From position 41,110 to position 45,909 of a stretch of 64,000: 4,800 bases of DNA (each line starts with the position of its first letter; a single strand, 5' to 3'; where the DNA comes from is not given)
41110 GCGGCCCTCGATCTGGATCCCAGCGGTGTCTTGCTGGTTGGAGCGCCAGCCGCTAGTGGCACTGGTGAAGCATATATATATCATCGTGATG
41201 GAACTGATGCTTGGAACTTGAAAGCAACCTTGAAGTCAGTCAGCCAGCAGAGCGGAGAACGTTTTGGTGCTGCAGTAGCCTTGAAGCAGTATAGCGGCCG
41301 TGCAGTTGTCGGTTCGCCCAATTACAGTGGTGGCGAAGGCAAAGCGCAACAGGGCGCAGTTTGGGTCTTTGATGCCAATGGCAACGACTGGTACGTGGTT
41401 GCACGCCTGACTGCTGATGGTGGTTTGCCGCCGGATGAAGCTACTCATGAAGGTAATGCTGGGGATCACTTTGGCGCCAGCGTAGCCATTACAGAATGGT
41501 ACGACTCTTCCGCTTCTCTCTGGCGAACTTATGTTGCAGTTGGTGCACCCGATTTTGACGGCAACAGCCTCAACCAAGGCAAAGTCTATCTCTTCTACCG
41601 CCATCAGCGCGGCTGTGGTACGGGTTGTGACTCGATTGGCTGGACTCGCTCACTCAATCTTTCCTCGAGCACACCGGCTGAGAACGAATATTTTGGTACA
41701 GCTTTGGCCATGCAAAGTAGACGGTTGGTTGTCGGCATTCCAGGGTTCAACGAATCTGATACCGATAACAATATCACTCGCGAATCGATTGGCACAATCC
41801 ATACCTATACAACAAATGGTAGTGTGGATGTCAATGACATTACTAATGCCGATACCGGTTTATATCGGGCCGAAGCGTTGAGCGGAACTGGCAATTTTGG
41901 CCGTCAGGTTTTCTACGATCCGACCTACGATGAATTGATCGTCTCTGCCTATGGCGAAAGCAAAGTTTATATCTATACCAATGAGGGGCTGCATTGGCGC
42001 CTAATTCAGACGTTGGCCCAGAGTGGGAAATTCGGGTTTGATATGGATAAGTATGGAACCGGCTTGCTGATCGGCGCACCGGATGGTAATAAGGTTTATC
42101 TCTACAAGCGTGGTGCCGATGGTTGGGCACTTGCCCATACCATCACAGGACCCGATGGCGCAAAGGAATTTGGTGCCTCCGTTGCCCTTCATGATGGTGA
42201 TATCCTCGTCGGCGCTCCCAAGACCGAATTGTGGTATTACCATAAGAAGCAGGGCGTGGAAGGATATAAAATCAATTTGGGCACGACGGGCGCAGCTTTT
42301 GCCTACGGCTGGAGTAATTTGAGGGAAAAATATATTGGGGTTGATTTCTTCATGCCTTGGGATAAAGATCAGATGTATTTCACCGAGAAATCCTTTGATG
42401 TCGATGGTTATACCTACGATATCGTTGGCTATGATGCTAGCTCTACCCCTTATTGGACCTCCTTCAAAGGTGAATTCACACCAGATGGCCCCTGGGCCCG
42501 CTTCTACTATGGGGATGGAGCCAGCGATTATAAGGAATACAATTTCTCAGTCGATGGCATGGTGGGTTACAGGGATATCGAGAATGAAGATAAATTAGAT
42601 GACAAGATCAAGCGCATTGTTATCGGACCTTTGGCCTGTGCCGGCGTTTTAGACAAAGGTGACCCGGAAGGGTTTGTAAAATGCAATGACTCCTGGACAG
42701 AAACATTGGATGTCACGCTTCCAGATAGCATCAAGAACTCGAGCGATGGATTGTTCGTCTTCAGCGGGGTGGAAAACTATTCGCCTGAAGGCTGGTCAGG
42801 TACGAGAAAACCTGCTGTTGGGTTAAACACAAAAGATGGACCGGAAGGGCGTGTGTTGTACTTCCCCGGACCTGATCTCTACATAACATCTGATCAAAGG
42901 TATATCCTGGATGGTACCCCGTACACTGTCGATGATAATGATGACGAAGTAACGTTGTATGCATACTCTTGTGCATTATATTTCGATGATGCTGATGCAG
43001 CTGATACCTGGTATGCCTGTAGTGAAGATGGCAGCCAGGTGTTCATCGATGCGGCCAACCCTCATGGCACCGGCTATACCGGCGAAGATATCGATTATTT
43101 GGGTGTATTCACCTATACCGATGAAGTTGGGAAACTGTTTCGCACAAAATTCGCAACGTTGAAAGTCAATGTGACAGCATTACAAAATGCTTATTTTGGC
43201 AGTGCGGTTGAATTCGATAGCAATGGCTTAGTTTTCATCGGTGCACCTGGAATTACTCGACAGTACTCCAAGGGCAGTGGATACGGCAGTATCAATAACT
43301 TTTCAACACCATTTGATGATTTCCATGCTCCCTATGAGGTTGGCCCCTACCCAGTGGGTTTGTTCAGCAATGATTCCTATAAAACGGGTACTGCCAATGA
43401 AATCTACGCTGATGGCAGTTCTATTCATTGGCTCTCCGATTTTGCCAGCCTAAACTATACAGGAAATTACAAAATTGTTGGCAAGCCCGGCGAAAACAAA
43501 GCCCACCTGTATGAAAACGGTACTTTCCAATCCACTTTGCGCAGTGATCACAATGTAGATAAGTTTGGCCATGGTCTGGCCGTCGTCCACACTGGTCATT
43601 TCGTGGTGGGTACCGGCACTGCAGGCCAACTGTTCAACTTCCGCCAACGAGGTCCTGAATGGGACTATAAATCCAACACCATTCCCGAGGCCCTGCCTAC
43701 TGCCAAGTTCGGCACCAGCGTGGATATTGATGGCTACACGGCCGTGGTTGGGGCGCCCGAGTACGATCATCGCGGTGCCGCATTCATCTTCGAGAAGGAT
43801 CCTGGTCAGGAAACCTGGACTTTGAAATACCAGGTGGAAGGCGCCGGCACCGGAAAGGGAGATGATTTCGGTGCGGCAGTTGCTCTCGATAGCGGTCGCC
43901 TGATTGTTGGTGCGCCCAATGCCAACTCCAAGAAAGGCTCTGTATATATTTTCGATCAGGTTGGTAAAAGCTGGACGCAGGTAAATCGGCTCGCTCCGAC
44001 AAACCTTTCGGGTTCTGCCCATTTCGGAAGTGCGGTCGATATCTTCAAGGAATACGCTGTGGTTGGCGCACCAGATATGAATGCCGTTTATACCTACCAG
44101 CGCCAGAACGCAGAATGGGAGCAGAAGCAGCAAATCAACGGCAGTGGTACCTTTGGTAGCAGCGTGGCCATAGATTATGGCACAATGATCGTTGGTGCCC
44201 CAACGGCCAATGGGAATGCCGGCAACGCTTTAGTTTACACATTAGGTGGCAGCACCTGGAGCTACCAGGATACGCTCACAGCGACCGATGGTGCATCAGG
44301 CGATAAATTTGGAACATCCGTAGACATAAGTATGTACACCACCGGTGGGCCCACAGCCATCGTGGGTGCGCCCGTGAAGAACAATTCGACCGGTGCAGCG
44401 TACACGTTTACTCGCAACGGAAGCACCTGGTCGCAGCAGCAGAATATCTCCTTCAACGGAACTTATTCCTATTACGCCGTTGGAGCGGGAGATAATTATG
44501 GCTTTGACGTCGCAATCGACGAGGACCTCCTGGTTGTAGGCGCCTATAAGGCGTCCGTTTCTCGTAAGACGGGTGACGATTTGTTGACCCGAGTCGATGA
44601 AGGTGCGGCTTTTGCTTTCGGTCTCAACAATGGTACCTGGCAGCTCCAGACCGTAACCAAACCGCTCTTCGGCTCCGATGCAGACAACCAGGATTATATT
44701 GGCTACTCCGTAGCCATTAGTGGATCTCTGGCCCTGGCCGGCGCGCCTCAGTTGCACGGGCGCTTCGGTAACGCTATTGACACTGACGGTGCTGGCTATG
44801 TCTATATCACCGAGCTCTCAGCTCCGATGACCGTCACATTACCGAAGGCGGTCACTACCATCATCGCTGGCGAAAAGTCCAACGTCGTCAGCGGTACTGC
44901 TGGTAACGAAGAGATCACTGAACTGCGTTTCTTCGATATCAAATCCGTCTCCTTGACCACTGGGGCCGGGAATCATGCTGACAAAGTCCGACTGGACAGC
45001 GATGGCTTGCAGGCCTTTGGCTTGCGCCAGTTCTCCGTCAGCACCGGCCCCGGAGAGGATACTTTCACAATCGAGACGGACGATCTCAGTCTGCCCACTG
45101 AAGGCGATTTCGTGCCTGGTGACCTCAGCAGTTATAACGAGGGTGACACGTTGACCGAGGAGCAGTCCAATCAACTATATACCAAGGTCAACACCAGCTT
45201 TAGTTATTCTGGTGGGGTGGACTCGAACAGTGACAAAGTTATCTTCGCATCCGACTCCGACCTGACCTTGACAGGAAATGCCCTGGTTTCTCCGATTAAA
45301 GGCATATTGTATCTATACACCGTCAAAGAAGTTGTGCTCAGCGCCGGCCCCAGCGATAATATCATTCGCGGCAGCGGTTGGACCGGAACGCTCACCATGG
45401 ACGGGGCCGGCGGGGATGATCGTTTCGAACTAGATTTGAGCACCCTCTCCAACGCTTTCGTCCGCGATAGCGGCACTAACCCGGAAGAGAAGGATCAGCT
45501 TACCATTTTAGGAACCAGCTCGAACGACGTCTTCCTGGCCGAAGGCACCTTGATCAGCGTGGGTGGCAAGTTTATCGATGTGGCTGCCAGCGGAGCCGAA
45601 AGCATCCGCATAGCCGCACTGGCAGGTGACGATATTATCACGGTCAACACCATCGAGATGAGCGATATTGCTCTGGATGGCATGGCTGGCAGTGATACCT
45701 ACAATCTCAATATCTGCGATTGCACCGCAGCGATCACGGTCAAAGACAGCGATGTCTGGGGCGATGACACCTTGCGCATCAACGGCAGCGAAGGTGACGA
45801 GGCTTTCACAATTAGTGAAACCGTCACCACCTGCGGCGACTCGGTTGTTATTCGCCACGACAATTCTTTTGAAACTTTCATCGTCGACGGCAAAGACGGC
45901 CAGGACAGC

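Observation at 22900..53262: Single 30.4-kb ORF encoding a 10,120-residue secreted mosaic protein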

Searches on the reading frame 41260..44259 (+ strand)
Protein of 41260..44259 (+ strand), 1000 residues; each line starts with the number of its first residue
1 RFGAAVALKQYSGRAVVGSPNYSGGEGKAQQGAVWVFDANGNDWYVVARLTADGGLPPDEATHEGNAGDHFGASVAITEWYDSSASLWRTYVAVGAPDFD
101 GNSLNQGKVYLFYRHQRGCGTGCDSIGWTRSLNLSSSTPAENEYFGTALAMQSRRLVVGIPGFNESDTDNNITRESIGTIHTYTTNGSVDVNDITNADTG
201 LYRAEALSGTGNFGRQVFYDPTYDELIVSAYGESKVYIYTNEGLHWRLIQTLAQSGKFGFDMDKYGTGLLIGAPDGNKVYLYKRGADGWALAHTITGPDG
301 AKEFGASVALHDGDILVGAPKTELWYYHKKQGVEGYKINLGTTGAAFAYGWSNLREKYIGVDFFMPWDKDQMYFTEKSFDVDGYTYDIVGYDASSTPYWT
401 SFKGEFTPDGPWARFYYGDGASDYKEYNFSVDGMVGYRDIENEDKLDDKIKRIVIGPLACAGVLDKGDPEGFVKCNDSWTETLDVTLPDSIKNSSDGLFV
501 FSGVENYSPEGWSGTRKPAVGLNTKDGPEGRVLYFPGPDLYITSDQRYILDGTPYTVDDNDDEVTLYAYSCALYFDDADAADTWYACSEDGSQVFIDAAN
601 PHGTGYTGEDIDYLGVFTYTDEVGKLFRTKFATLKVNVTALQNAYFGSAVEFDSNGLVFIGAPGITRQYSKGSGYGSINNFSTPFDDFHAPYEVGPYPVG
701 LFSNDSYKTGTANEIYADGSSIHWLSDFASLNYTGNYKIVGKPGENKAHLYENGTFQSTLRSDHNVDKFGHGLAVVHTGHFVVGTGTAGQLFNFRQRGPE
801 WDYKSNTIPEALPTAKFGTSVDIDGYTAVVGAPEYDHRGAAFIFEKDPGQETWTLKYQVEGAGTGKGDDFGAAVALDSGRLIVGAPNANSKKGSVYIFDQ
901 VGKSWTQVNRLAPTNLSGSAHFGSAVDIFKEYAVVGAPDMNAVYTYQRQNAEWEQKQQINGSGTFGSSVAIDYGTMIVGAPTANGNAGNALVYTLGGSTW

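Call 6: search_protein_families(library=pfam, proteins=[window:41260-44259:+], max_evalue=0.01)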
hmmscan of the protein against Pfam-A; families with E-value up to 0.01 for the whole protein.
window:41260-44259:+ (1000 aa): 2 families
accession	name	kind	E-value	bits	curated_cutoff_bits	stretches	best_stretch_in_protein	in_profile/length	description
PF14312.12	FG-GAP_2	-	1.6e-45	153.5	23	5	865-898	13-49/49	FG-GAP repeat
PF01839.29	FG-GAP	-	5.4e-05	23.4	22.1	0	16-37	19-37/37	FG-GAP repeat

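Call 75: search_protein_families(library=ncbifam, proteins=[window:41260-44259:+], max_evalue=0.01)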
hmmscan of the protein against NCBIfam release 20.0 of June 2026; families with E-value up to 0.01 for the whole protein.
window:41260-44259:+ (1000 aa): 0 families

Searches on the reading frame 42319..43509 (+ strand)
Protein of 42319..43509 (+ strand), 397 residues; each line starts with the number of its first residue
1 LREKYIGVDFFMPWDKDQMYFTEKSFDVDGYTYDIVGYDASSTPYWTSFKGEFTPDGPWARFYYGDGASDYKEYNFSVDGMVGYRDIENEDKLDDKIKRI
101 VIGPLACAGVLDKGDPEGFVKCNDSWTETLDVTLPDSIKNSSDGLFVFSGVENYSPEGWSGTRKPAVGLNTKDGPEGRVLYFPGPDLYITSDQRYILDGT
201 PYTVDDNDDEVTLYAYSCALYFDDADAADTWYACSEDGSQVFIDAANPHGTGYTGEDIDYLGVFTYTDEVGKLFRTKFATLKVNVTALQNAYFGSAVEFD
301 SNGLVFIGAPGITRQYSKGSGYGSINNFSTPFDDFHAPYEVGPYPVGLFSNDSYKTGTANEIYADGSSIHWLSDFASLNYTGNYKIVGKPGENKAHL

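Call 93: search_protein_families(library=pfam, proteins=[window:42319-43509:+], max_evalue=10)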
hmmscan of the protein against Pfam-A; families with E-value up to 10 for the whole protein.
window:42319-43509:+ (397 aa): 1 family
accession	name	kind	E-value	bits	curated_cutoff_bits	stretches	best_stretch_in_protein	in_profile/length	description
PF10411.14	DsbC_N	-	0.081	13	25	1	187-207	45-66/70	Disulfide bond isomerase protein N-terminal domain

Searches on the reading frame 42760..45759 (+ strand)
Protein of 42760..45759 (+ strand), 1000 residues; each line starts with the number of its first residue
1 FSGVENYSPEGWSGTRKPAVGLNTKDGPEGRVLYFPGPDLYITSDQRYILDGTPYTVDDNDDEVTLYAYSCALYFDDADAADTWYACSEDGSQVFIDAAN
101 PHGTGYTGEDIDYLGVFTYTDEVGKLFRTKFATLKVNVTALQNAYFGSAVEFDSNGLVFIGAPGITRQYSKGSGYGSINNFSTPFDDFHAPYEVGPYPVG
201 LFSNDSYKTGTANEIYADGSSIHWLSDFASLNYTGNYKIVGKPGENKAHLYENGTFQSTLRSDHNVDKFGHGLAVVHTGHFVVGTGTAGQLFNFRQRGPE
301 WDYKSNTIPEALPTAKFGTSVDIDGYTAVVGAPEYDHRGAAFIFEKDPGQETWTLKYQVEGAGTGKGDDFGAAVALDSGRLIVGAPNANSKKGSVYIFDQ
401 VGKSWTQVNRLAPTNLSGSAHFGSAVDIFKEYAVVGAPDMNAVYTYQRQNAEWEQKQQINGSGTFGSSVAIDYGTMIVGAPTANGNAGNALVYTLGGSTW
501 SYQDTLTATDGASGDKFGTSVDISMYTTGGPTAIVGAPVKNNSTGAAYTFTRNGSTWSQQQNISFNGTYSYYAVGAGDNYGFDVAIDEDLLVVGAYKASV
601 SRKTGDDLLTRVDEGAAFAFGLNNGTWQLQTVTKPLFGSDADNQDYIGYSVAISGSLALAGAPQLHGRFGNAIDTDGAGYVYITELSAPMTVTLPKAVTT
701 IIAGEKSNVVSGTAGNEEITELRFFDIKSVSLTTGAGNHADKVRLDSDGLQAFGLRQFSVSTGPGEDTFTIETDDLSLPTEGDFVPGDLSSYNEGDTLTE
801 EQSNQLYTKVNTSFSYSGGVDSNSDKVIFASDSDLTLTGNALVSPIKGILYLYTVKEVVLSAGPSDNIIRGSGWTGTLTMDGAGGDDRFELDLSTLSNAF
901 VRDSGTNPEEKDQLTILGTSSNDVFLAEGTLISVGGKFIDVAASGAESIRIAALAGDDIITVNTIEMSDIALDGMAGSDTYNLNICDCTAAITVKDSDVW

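Call 23: search_protein_families(library=pfam, proteins=[window:42760-45759:+], max_evalue=5)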
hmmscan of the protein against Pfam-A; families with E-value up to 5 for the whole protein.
window:42760-45759:+ (1000 aa): 2 families
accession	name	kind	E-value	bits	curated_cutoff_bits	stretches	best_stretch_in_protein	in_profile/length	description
PF14312.12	FG-GAP_2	-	4e-50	168.2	23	8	500-550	1-49/49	FG-GAP repeat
PF01839.29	FG-GAP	-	1.7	9.1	22.1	1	381-398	18-37/37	FG-GAP repeat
